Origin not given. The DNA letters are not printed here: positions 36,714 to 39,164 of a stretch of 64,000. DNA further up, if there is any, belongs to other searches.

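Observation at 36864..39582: Tail-anchored pseudokinase translationally coupled to a Lys-rich polytopic membrane protein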

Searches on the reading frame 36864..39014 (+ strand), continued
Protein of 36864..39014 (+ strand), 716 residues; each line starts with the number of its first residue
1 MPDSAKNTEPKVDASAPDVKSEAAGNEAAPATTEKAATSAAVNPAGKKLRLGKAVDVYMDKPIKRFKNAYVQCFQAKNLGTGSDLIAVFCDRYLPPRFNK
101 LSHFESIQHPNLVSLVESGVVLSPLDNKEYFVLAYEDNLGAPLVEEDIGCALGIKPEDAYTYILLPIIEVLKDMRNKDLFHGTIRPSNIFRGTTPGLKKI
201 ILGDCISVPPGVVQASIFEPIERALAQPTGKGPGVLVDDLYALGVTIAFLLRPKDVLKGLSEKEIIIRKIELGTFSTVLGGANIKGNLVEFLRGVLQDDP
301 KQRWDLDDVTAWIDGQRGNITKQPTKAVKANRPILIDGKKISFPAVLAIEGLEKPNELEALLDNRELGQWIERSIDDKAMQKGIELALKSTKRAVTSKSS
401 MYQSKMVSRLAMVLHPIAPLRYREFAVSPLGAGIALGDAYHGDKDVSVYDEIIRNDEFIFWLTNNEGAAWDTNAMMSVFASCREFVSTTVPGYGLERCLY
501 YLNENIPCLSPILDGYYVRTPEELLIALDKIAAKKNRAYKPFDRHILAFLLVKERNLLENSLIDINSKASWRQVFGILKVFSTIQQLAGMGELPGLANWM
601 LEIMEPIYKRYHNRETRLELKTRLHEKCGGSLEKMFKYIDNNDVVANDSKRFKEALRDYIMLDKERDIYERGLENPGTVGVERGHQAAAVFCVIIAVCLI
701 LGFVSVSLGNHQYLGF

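Call 20: search_solved_structures(query=A4, max_evalue=1, show_alignments=2)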
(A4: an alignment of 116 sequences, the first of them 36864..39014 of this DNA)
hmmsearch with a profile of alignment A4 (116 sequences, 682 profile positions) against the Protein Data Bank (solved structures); distinct sequences matched with E-value up to 1: 1288 (the best 60 are shown).
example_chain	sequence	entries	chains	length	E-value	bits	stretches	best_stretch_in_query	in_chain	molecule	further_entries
3r1n_A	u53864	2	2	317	4.3e-13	51.6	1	98-297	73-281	MAP kinase-activated protein kinase 3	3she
3fhr_A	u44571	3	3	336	5.1e-13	51.3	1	98-296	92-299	MAP kinase-activated protein kinase 3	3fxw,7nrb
3ka0_A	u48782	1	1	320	3.9e-12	48.4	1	62-286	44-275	MAP kinase-activated protein kinase 2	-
6t8x_A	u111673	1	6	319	5e-12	48.1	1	62-285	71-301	MAP kinase-activated protein kinase 2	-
7up4_A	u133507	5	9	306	6.7e-12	47.6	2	105-171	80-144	Ribosomal protein S6 kinase alpha-5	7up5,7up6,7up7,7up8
2jam_A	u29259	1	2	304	7.5e-12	47.5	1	57-315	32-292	CALCIUM/CALMODULIN-DEPENDENT PROTEIN KINASE TYPE 1G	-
3kn5_A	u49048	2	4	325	9.4e-12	47.2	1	106-292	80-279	Ribosomal protein S6 kinase alpha-5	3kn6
3lij_A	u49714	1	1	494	2.3e-11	45.9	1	102-308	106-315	Calcium/calmodulin dependent protein kinase with a kinase domain and 4 calmodulin like EF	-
3r2b_A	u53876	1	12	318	2.3e-11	45.9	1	62-286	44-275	MAP kinase-activated protein kinase 2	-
3r2y_A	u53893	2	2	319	2.3e-11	45.8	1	62-286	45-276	MAP kinase-activated protein kinase 2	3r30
2pzy_A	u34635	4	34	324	2.5e-11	45.8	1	62-286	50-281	MAP kinase-activated protein kinase 2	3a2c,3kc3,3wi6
3fpm_A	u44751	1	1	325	2.5e-11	45.8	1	62-286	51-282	MAP kinase-activated protein kinase 2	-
2p3g_X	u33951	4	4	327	2.5e-11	45.7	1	62-286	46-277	MAP kinase-activated protein kinase 2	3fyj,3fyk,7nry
2jbo_A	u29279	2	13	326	2.5e-11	45.7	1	62-286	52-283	MAP KINASE-ACTIVATED PROTEIN KINASE 2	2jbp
3gok_A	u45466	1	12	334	2.7e-11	45.6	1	62-286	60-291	MAP kinase-activated protein kinase 2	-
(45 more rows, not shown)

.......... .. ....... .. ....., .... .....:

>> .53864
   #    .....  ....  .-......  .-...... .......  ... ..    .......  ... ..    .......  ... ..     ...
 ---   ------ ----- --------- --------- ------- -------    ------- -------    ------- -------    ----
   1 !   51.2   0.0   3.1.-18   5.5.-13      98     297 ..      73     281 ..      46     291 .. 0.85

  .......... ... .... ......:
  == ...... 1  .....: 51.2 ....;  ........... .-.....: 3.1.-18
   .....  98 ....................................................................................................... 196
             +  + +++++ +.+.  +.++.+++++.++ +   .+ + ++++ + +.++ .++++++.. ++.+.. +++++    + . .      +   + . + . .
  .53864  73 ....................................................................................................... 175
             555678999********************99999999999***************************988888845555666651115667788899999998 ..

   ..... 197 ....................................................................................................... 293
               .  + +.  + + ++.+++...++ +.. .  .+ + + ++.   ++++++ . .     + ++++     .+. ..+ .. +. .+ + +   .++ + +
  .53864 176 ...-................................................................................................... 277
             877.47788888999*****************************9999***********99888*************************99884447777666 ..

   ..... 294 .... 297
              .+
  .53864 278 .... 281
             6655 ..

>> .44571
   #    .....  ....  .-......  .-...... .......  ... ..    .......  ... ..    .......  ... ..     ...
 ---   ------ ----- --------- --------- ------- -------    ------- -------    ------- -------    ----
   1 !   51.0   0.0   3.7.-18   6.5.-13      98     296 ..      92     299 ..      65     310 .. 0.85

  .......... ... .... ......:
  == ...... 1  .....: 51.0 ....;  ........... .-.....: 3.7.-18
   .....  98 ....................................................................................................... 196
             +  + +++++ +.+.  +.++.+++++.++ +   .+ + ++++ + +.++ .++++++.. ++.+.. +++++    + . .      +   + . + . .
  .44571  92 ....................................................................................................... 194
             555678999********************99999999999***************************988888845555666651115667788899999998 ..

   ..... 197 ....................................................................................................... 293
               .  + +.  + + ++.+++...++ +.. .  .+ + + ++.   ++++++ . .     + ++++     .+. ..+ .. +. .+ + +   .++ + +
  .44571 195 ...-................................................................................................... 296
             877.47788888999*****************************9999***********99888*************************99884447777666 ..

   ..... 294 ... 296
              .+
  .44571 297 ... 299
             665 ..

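Call 25: find_encoding_contigs(protein=P0065, flank=5000, max_places=1)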
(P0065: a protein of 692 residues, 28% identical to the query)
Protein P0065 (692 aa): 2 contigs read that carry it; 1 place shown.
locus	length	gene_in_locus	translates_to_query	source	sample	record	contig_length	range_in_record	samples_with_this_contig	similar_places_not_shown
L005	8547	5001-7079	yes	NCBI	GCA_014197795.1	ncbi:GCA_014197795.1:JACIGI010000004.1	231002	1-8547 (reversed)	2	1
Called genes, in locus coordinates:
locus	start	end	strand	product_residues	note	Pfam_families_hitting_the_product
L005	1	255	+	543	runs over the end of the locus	PF01627:Hpt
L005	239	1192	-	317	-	PF00480:ROK, PF02685:Glucokinase (faint)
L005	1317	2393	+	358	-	PF00753:Lactamase_B, PF21221:B_lactamase-like_C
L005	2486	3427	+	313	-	-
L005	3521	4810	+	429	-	PF00709:Adenylsucc_synt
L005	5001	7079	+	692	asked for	-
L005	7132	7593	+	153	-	-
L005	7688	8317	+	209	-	PF01656:CbiA, PF09140:MipZ, PF10609:ParA (weak), PF13614:AAA_31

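Call 26: find_encoding_contigs(protein=P0098, flank=5000, max_places=1)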
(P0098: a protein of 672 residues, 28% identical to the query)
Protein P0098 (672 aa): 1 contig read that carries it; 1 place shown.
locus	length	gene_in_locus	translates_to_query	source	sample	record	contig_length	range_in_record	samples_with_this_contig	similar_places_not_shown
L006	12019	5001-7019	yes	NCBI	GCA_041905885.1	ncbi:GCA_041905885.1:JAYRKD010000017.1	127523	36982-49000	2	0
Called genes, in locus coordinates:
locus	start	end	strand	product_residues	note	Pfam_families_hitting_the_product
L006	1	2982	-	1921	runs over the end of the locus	PF17963:Big_9 (faint), PF18838:LPD23 (faint), PF17803:Cadherin_4 (weak)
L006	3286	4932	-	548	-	PF00732:GMC_oxred_N, PF00890:FAD_binding_2 (faint), PF01266:DAO (faint), PF05199:GMC_oxred_C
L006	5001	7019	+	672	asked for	PF00069:Pkinase (weak)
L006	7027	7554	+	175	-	-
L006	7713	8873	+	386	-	-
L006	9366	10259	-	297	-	PF00140:Sigma70_r1_2, PF21476:PF0610-like_N (faint), PF04542:Sigma70_r2, PF04545:Sigma70_r4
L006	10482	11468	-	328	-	PF01479:S4, PF00849:PseudoU_synth_2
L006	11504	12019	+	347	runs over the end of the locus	PF01212:Beta_elim_lyase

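Call 27: find_encoding_contigs(protein=P0049, flank=5000, max_places=1)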
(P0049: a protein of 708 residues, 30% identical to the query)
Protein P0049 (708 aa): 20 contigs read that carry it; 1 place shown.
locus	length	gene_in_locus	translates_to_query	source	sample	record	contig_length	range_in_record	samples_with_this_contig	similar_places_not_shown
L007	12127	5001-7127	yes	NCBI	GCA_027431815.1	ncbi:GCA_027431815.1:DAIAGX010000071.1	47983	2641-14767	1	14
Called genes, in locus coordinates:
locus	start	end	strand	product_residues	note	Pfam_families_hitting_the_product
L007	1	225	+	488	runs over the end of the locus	PF02874:ATP-synt_ab_N, PF00006:ATP-synt_ab, PF00306:ATP-synt_ab_C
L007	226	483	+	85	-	-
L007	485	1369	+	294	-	PF00231:ATP-synt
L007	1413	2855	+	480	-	PF02874:ATP-synt_ab_N, PF00006:ATP-synt_ab, PF22919:ATP-synt_VA_C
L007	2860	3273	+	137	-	PF02823:ATP-synt_DE_N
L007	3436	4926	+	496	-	PF00171:Aldedh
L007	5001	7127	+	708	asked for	-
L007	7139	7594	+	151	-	-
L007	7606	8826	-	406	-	PF00990:GGDEF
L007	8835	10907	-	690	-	PF01321:Creatinase_N, PF16189:Creatinase_N_2, PF00557:Peptidase_M24, PF16188:Peptidase_M24_C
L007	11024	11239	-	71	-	PF01165:Ribosomal_S21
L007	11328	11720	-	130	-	-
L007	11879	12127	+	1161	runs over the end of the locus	PF02775:TPP_enzyme_C (weak), PF01558:POR, PF20169:DUF6537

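Call 31: predict_structure(alignment_id=A4)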
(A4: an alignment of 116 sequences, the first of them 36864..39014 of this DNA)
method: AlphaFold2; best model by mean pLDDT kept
length: 716 residues; sequences in the alignment: 116
mean_pLDDT: 91.8   pTM: 0.85
mean pLDDT of the five models: 91.8, 90.9, 90.6, 90.5, 90.5
residues with pLDDT >= 90: 615; 70-90: 47; 50-70: 19; < 50: 35
segments of 3 or more residues with pLDDT < 50: 1-4, 6-9, 13-18, 22-38
pLDDT, mean of each block of 10 residues (from residue 1): 40 42 40 44 71 96 94 98 98 95 98 98 96 97 93 96 98 98 98 93 97 97 97 96 98 96 97 96 93 96 96 86 89 97 98 97 97 97 97 93 97 97 96 97 96 97 88 96 97 97 97 97 98 96 98 93 97 97 97 97 97 96 94 97 96 96 95 85 89 94 86 55
secondary structure, 60 per line:
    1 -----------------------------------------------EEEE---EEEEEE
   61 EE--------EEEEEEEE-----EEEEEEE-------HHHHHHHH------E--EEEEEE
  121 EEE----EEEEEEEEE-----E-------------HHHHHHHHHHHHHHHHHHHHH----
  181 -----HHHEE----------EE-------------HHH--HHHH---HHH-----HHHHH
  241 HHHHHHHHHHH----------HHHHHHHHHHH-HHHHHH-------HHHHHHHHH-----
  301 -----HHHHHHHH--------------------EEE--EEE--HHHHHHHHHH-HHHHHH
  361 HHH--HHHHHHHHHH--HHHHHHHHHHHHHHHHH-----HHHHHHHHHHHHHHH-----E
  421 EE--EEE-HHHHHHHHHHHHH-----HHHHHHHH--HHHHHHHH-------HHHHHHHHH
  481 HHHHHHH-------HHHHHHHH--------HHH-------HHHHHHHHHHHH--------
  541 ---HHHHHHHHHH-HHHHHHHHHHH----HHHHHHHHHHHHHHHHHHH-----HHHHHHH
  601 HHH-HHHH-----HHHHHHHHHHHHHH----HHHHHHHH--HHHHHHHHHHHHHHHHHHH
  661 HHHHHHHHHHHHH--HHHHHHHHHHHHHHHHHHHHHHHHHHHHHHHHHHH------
elements in order (helices of 4 or more, strands of 3 or more residues): E48-51 E55-62 E71-78 E84-90 H98-105 E115-123 E128-136 H156-176 H221-224 H236-251 H262-272 H274-279 H287-295 H306-313 E334-336 E339-341 H344-353 H355-363 H366-375 H378-394 H400-414 E420-422 E425-427 H429-441 H447-454 H457-464 H472-487 H495-502 H521-532 H544-553 H555-565 H570-588 H594-603 H605-608 H614-627 H632-639 H642-673 H676-710

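Call 34: fold_search(model_id=the predicted structure, library=pdb)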
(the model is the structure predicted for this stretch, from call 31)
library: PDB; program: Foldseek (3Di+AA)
matches with E <= 10: 1913; with E <= 0.001: 1881
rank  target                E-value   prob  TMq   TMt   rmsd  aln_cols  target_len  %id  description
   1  5o2c                  3.2e-09  1.00  0.29  0.53  19.1       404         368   15  Crystal structure of WNK3 kinase and CCT1 didomain in a unphosphorylated state (released 2017-06-28)
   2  6i2p_A                3.7e-09  1.00  0.29  0.69   5.2       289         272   15  Crystal structure of the Mycobacterium tuberculosis PknB kinase domain (L33E mutant) in complex with its substrate Gar (released 2019-05-22)
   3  5o23_B                6.7e-09  1.00  0.29  0.69   6.4       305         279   18  Crystal structure of WNK3 kinase domain in a monophosphorylated apo state (released 2017-06-28)
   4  6i2p_B                9.3e-09  1.00  0.28  0.69   5.7       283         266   16  Crystal structure of the Mycobacterium tuberculosis PknB kinase domain (L33E mutant) in complex with its substrate Gar (released 2019-05-22)
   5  5o21_B                1.0e-08  1.00  0.29  0.71   5.1       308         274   15  Crystal structure of WNK3 kinase domain in a monophosphorylated state with chloride bound in the active site (released 2017-06-28)
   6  4fr4_C                1.6e-08  1.00  0.28  0.53   5.9       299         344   19  Crystal structure of human serine/threonine-protein kinase 32A (YANK1) (released 2012-07-18)
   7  5o23_A                2.0e-08  1.00  0.29  0.70   5.4       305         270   18  Crystal structure of WNK3 kinase domain in a monophosphorylated apo state (released 2017-06-28)
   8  5o21_A                2.7e-08  1.00  0.28  0.68   5.9       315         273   16  Crystal structure of WNK3 kinase domain in a monophosphorylated state with chloride bound in the active site (released 2017-06-28)
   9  5a14                  2.7e-08  1.00  0.26  0.58   8.1       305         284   17  Human CDK2 with type II inhibitor (released 2015-07-22)
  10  4iwo                  2.7e-08  1.00  0.29  0.33  35.4       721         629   11  Crystal structure and mechanism of activation of TBK1 (released 2013-03-13)
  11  3oro                  2.8e-08  1.00  0.29  0.68   5.6       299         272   14  Mycobacterium tuberculosis PknB kinase domain L33D mutant (crystal form 4) (released 2010-12-15)
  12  3ort                  3.1e-08  1.00  0.28  0.65   6.3       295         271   14  Mycobacterium tuberculosis PknB kinase domain L33D mutant (crystal form 6) (released 2010-12-15)
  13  4ypd                  3.2e-08  1.00  0.28  0.65   5.9       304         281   18  Crystal Structure of DAPK1 catalytic domain in complex with the hinge binding fragment 4-methylpyridazine (released 2015-05-13)
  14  3f61                  3.5e-08  1.00  0.29  0.68   6.4       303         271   14  Crystal Structure of M. tuberculosis PknB Leu33Asp/Val222Asp double mutant in complex with ADP (released 2008-12-02)
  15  9zzw_A                3.9e-08  1.00  0.28  0.60  20.8       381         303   16  Structure of human MARK3 in complex with inhibitor (released 2026-04-08)
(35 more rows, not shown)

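Call 45: search_protein_families(library=padloc, proteins=[window:36864-39014:+], max_evalue=0.1)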
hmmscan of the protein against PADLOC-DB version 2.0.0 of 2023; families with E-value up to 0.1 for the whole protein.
window:36864-39014:+ (716 aa): 7 families
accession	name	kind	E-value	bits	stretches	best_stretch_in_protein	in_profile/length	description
PDLC03920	MkoA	-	6.1e-09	32.7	1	105-383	66-335/1112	-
PDLC04051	PD-T4-6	-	3.4e-05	21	1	106-255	83-239/476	-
PDLC04044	PD-T4-6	-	0.0012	16.1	1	164-257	144-239/372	-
PDLC04045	PD-T4-6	-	0.0038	14.2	1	154-255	135-244/350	-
PDLC04062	PD-T4-6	-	0.024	11.7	1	159-304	138-280/450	-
PDLC04138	mad6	-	0.027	11.4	0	239-347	238-344/659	mads_6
PDLC04054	PD-T4-6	-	0.043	11.2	0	105-190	65-143/347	-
